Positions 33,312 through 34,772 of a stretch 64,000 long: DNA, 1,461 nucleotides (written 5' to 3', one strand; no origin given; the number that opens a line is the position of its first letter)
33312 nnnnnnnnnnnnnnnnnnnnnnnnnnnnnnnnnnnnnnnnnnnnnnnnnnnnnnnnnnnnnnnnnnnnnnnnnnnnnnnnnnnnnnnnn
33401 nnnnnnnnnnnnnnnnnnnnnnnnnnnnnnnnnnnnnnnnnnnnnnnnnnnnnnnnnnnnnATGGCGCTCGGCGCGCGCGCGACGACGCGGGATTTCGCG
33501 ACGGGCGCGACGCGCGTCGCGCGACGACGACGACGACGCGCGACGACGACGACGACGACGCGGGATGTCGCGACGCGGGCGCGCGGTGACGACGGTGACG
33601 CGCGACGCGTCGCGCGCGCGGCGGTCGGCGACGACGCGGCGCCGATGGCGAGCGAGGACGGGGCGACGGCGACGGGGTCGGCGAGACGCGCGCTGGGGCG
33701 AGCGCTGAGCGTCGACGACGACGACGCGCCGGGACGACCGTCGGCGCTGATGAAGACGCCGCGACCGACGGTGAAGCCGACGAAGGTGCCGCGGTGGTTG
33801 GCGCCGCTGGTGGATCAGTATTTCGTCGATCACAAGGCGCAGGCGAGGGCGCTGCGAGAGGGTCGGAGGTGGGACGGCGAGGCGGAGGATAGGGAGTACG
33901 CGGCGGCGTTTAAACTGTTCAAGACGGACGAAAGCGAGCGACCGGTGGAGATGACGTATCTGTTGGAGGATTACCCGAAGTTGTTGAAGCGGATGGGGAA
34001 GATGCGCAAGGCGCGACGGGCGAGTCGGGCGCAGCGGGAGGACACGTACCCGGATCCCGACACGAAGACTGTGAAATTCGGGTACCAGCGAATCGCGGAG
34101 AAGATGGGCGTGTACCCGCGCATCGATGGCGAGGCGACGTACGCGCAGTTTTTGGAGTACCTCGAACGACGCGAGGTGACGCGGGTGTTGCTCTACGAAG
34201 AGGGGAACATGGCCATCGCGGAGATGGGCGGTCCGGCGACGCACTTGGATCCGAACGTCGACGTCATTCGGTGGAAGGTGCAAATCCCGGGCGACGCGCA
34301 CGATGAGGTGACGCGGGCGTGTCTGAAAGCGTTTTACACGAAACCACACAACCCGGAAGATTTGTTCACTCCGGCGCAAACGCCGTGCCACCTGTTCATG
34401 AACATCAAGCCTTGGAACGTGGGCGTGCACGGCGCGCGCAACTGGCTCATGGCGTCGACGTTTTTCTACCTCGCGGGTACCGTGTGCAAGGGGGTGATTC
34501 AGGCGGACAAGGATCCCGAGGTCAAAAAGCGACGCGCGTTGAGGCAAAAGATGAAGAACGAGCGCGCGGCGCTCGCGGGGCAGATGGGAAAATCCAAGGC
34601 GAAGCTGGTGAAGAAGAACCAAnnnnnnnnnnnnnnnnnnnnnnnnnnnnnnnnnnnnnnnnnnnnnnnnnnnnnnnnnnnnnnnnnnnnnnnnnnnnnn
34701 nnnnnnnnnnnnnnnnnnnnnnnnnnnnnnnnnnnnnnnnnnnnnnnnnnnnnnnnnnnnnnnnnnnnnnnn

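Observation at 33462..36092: Protease-dead FtsH (FtsHi-type) with intact ATPase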

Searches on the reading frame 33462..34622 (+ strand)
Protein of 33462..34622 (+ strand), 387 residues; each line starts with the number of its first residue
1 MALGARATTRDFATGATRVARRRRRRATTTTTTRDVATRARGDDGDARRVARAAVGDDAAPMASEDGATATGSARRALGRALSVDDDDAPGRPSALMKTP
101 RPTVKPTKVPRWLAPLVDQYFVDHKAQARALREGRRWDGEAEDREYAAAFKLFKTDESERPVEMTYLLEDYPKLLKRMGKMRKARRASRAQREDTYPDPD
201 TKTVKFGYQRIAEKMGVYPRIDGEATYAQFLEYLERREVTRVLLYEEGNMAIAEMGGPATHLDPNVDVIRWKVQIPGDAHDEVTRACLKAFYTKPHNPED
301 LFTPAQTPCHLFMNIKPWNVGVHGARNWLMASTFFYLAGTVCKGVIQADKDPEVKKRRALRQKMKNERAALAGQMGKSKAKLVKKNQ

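Call 6: search_solved_structures(query=window:33462-34622:+, max_evalue=10, show_alignments=3)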
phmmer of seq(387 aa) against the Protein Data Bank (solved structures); distinct sequences matched with E-value up to 10: 1.
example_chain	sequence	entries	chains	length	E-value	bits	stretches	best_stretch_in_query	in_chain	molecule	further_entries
4z8z_A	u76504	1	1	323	1.7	10.8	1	163-253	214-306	Uncharacterized protein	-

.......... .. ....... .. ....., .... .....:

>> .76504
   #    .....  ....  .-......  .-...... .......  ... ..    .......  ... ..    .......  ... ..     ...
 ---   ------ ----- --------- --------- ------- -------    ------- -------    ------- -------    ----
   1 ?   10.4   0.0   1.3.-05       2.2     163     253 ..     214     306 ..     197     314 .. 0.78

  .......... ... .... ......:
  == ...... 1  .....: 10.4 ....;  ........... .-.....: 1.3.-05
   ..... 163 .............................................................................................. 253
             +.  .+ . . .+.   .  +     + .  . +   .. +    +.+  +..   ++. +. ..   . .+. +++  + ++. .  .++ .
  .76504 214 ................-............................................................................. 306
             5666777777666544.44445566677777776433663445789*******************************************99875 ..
